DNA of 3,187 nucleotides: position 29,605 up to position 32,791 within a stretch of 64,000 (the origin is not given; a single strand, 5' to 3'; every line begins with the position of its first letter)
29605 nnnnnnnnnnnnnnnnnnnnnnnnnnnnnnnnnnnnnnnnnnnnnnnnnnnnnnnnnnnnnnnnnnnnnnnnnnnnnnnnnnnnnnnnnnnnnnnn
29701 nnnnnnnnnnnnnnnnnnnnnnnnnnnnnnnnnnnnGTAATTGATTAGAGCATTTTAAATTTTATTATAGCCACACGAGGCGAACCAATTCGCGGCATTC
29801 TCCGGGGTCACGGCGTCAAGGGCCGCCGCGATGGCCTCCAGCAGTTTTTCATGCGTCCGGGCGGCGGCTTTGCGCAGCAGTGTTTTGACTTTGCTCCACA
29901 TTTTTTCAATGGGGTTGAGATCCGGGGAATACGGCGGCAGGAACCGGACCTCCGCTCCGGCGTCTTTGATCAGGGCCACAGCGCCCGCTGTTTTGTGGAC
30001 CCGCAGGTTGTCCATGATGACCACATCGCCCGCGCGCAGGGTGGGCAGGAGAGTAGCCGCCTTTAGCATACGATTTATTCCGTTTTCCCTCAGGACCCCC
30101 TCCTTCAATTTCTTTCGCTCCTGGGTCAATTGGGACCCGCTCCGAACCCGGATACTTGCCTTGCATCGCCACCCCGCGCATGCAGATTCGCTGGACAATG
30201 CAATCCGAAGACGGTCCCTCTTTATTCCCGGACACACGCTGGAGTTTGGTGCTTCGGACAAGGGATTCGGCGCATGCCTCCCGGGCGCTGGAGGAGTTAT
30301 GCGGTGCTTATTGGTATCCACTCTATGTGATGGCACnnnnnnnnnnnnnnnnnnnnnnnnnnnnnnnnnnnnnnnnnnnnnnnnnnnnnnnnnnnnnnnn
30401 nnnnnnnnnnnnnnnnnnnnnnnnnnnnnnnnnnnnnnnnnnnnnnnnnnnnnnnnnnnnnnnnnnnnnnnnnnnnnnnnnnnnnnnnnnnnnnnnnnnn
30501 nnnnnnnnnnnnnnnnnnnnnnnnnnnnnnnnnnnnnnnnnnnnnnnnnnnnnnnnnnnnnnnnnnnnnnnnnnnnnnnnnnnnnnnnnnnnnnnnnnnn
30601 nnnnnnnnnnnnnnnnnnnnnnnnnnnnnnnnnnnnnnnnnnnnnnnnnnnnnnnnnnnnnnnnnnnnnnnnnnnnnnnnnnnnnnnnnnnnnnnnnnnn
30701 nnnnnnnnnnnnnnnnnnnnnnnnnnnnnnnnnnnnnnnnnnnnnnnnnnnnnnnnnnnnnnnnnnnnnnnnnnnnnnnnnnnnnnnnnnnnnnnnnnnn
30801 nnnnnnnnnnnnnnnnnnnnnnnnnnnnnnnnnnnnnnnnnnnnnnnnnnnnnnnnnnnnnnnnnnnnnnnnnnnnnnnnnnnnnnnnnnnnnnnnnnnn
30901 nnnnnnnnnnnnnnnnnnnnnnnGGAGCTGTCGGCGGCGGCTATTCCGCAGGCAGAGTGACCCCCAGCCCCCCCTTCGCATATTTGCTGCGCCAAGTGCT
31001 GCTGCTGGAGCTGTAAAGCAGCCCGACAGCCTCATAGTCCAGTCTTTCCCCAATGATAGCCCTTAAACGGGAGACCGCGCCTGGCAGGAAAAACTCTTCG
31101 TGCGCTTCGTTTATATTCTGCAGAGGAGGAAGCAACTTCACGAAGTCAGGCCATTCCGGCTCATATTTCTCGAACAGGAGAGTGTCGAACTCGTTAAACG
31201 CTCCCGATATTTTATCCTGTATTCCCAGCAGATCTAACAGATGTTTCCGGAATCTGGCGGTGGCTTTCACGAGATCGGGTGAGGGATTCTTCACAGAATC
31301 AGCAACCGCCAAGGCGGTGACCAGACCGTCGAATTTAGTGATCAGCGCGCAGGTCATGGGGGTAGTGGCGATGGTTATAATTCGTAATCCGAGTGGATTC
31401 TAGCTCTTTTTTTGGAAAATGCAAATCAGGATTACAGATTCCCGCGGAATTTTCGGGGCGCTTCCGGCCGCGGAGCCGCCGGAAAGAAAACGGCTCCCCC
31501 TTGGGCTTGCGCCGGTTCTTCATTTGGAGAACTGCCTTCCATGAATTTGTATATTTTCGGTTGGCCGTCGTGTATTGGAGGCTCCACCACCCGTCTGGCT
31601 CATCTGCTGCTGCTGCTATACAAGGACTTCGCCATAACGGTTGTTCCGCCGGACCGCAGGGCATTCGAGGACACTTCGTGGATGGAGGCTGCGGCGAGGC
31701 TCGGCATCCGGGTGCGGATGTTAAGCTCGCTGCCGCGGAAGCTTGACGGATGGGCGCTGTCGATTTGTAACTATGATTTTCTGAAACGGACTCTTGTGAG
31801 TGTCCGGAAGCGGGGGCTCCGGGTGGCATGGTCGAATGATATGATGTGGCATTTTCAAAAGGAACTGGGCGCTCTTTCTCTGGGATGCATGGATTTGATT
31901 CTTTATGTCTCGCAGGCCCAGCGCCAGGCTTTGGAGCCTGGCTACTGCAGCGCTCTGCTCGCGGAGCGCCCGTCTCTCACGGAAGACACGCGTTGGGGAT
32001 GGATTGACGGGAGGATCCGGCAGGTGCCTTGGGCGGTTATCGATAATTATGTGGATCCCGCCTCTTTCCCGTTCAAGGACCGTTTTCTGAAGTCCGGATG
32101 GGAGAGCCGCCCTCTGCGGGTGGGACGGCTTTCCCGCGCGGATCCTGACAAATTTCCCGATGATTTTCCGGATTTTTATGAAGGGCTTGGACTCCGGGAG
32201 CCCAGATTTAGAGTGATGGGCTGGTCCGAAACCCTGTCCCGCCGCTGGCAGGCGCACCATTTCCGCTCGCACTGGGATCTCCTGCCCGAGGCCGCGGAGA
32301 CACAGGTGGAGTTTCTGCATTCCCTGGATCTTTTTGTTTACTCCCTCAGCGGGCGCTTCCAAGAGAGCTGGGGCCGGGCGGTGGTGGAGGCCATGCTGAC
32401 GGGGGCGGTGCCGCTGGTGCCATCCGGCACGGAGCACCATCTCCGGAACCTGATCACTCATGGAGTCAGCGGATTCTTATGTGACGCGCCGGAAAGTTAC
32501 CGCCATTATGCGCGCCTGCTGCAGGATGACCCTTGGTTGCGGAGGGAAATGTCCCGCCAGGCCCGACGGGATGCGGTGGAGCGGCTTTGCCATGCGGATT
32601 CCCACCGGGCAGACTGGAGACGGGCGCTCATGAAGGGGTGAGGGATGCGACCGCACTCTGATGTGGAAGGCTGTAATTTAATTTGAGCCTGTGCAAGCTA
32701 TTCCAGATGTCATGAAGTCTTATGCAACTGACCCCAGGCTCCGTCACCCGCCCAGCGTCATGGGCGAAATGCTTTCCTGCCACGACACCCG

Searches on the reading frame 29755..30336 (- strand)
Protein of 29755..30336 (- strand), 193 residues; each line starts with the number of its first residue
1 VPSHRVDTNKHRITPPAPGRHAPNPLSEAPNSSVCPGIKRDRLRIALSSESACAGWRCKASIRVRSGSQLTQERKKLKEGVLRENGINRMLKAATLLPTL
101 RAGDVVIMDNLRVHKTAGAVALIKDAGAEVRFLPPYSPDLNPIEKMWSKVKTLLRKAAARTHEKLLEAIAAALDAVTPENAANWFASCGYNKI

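Call 93: search_protein_families(library=padloc, proteins=[window:29755-30336:-], max_evalue=0.001)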
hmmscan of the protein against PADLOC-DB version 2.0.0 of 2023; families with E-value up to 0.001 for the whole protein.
window:29755-30336:- (193 aa): 0 families

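Call 104: search_solved_structures(query=window:29755-30336:-, max_evalue=0.01)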
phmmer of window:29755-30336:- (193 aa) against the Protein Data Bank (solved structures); distinct sequences matched with E-value up to 0.01: 2.
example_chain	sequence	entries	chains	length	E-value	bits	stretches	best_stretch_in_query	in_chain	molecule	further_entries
3f2k_A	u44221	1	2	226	0.0017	21.6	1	86-144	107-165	Histone-lysine N-methyltransferase SETMAR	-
5cr4_A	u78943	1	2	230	0.0018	21.5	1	108-156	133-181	Sleeping Beauty transposase, SB100X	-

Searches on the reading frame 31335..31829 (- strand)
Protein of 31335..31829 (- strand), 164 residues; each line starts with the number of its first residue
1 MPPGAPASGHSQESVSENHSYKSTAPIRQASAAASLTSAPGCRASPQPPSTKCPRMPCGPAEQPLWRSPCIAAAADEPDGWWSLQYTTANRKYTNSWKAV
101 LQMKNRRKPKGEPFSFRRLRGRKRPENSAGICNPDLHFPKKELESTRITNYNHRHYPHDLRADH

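Call 58: search_protein_families(library=pfam, proteins=[window:31335-31829:-], max_evalue=0.001)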
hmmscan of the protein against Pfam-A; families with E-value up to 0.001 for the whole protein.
window:31335-31829:- (164 aa): 0 families

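Call 105: search_solved_structures(query=window:31335-31829:-, max_evalue=0.01)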
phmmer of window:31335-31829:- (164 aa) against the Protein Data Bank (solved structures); distinct sequences matched with E-value up to 0.01: 2.
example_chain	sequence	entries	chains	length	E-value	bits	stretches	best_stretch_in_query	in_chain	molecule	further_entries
7on6_A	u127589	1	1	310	3.3e-09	40.2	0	76-111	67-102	SAKe6AE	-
7on8_A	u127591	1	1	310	1.7e-05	28.1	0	76-112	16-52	SAKe6AR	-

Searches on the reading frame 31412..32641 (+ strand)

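Call 58: search_protein_families(library=pfam, proteins=[window:31412-32641:+], max_evalue=0.001)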
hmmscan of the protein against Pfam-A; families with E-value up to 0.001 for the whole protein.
window:31412-32641:+ (409 aa): 1 family
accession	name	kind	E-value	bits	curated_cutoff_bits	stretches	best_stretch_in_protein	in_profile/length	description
PF00534.26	Glycos_transf_1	-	8.6e-08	32.3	26.4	1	262-386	46-171/172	Glycosyl transferases group 1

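Call 93: search_protein_families(library=padloc, proteins=[window:31412-32641:+], max_evalue=0.001)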
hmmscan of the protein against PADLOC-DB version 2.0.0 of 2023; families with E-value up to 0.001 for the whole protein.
window:31412-32641:+ (409 aa): 0 families
